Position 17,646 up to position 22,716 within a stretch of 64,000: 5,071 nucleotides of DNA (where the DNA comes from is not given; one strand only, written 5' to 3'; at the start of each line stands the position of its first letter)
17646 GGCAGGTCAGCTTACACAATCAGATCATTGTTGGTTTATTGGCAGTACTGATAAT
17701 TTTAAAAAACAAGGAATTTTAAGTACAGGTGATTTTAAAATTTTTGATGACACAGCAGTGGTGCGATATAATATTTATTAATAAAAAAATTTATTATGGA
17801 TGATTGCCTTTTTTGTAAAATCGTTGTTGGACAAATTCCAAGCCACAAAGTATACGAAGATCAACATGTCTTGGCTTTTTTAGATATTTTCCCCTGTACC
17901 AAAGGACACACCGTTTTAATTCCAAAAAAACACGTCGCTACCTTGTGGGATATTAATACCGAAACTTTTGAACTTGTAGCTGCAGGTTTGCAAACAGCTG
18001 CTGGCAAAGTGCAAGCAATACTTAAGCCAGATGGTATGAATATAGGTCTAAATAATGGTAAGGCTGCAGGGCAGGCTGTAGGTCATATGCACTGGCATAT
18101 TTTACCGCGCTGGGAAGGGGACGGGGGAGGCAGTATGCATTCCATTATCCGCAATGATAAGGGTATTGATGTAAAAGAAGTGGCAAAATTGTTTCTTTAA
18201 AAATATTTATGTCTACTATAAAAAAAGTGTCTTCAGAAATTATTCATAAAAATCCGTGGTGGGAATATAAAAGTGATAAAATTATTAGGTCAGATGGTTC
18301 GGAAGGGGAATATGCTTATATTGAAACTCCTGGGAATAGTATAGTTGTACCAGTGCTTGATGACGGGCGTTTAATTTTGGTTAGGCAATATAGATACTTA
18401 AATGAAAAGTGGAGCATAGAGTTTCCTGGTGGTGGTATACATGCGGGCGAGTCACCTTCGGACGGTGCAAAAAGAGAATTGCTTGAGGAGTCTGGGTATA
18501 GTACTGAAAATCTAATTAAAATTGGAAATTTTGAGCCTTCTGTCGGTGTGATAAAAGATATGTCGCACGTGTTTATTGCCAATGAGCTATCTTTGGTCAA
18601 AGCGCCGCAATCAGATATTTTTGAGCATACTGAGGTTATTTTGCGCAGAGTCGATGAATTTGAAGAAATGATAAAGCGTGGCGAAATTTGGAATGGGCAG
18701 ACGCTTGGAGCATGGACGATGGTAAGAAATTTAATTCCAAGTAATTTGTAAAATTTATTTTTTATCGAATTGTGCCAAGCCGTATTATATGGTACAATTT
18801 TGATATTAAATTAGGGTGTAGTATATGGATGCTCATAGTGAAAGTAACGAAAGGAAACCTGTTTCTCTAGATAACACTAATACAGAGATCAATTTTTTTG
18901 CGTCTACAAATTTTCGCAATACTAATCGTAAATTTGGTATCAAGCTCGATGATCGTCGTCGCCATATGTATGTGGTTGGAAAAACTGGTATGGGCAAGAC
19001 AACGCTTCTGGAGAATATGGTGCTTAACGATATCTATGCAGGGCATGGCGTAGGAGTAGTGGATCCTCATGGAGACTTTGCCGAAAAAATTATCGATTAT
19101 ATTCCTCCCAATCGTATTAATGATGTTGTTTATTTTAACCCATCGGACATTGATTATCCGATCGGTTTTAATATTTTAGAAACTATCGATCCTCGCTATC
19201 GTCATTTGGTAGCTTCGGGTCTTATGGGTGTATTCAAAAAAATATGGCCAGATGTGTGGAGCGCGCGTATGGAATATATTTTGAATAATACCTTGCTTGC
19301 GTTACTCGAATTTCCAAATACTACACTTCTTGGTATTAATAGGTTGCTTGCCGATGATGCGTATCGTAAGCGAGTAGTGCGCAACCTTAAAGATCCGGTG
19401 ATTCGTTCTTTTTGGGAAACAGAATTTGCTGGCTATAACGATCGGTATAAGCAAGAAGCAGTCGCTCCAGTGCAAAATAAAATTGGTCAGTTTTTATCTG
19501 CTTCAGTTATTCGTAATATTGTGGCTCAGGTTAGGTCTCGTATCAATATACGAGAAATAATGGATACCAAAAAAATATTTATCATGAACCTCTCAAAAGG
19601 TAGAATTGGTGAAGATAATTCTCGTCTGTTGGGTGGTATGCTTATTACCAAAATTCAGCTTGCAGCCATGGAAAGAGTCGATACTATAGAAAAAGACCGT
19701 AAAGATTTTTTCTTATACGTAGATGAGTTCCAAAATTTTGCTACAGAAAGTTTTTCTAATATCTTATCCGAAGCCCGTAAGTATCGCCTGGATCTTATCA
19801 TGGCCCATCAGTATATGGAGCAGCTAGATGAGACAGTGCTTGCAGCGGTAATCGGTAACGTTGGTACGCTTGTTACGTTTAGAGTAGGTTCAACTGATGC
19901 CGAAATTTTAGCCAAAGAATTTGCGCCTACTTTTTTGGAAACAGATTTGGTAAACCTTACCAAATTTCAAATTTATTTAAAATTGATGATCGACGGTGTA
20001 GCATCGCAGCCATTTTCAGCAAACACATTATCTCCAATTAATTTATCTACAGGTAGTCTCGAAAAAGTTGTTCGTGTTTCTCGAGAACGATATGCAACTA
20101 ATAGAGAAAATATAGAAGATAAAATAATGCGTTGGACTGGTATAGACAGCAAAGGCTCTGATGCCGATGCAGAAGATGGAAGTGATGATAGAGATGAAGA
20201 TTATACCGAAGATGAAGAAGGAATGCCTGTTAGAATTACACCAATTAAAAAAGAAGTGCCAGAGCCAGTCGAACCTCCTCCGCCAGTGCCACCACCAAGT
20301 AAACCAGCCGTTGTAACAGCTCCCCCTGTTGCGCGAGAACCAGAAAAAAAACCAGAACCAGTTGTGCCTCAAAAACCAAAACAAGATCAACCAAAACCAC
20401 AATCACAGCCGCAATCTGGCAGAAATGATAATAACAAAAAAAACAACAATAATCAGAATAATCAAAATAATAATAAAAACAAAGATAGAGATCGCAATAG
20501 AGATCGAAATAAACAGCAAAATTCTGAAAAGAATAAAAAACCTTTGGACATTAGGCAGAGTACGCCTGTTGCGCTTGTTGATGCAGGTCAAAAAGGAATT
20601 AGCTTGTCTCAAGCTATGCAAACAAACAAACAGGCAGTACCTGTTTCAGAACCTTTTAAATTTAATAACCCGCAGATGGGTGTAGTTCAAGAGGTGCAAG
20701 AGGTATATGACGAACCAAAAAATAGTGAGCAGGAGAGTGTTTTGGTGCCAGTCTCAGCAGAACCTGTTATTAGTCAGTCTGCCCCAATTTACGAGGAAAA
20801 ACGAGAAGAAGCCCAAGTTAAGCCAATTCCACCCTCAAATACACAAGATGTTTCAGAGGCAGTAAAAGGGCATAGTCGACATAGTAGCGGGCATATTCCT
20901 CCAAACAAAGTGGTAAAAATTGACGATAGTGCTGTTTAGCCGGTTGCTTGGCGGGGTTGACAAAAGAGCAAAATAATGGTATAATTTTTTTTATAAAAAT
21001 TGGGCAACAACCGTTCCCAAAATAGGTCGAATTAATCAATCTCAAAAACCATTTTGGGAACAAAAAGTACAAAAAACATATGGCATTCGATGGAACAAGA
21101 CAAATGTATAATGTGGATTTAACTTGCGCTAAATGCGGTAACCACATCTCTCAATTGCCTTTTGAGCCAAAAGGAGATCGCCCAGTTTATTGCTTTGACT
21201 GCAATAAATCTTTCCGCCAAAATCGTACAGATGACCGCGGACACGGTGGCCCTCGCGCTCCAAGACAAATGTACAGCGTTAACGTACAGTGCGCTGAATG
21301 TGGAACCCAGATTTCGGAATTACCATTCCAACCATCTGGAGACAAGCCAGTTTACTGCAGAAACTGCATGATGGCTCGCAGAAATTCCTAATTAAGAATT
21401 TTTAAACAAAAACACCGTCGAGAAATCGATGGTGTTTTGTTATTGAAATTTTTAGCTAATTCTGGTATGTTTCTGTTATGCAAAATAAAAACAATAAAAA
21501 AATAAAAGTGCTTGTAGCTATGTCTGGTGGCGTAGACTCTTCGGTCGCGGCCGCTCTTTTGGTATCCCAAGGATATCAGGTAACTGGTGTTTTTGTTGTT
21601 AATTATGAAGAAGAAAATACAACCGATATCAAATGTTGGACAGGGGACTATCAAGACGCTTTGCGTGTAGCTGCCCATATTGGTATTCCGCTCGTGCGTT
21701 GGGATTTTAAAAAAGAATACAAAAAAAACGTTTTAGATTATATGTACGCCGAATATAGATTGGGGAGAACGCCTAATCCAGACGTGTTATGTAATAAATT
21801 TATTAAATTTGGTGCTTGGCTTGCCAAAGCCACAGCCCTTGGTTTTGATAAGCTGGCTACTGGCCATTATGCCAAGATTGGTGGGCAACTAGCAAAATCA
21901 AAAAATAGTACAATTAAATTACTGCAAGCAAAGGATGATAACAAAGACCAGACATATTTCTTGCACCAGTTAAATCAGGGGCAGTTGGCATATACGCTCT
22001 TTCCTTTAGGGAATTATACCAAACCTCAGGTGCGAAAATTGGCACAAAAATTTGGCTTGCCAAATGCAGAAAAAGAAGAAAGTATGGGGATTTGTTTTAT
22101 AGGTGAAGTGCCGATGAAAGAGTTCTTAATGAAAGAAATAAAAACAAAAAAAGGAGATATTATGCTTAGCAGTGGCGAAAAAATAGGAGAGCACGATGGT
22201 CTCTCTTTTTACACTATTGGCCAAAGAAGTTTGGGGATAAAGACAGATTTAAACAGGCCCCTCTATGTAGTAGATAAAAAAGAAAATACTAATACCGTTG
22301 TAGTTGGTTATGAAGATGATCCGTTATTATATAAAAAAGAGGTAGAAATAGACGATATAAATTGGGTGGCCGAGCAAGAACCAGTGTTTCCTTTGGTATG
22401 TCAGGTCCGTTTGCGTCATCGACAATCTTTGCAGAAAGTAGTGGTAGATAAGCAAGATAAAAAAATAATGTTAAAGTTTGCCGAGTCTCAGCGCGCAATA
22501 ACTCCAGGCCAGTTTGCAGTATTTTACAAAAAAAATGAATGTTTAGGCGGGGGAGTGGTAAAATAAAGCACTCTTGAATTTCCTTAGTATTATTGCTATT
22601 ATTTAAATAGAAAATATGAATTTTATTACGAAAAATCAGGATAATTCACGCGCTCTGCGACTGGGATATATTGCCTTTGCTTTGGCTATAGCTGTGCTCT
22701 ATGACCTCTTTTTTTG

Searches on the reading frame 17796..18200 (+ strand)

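Call 9: search_protein_families(library=pfam, proteins=[window:17796-18200:+], max_evalue=0.001)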
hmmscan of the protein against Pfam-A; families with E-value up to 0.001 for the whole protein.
window:17796-18200:+ (134 aa): 2 families
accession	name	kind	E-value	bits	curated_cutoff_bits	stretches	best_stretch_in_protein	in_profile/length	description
PF01230.28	HIT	-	2.5e-25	89.4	21.5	1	12-106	2-96/98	HIT domain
PF11969.13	DcpS_C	-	7e-15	55.9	24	1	4-103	2-100/114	Scavenger mRNA decapping enzyme C-term binding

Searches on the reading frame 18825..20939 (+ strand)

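Call 9: search_protein_families(library=pfam, proteins=[window:18825-20939:+], max_evalue=0.001)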
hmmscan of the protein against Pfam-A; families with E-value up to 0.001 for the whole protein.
window:18825-20939:+ (704 aa): 4 families
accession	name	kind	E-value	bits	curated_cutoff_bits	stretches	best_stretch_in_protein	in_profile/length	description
PF10412.15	TrwB_AAD_bind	-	5e-10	39.3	20.5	1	42-357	12-313/387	Type IV secretion-system coupling protein DNA-binding domain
PF01935.23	DUF87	-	9.4e-07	29.6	23.2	1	38-268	15-211/220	Helicase HerA, central domain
PF12696.13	TraG-D_C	-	4.9e-05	23.7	22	1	297-357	4-69/126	TraM recognition site of TraD and TraG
PF13401.12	AAA_22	-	0.00025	21.8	27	0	44-67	4-27/130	AAA domain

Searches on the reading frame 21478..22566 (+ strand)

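Call 9: search_protein_families(library=pfam, proteins=[window:21478-22566:+], max_evalue=0.001)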
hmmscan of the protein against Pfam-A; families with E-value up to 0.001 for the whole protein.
window:21478-22566:+ (362 aa): 6 families
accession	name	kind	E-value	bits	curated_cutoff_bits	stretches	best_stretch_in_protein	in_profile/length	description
PF03054.22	tRNA_Me_trans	-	2.3e-74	249.9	20.6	1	10-209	2-201/202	tRNA methyl transferase HUP domain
PF20258.4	tRNA_Me_trans_C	-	9.4e-22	77.6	20.6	1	287-361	2-77/77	Aminomethyltransferase beta-barrel domain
PF20259.3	tRNA_Me_trans_M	-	8.7e-18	64.1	27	1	214-277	1-65/66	tRNA methyl transferase PRC-barrel domain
PF02540.23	NAD_synthase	-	5.6e-07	29.4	21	0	8-82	18-86/242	NAD synthase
PF02568.20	ThiI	-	2.5e-05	24.4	20.5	1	10-53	5-48/197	Thiamine biosynthesis protein (ThiI)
PF06508.19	QueC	-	7.4e-05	22.8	22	1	10-55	1-45/210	Queuosine biosynthesis protein QueC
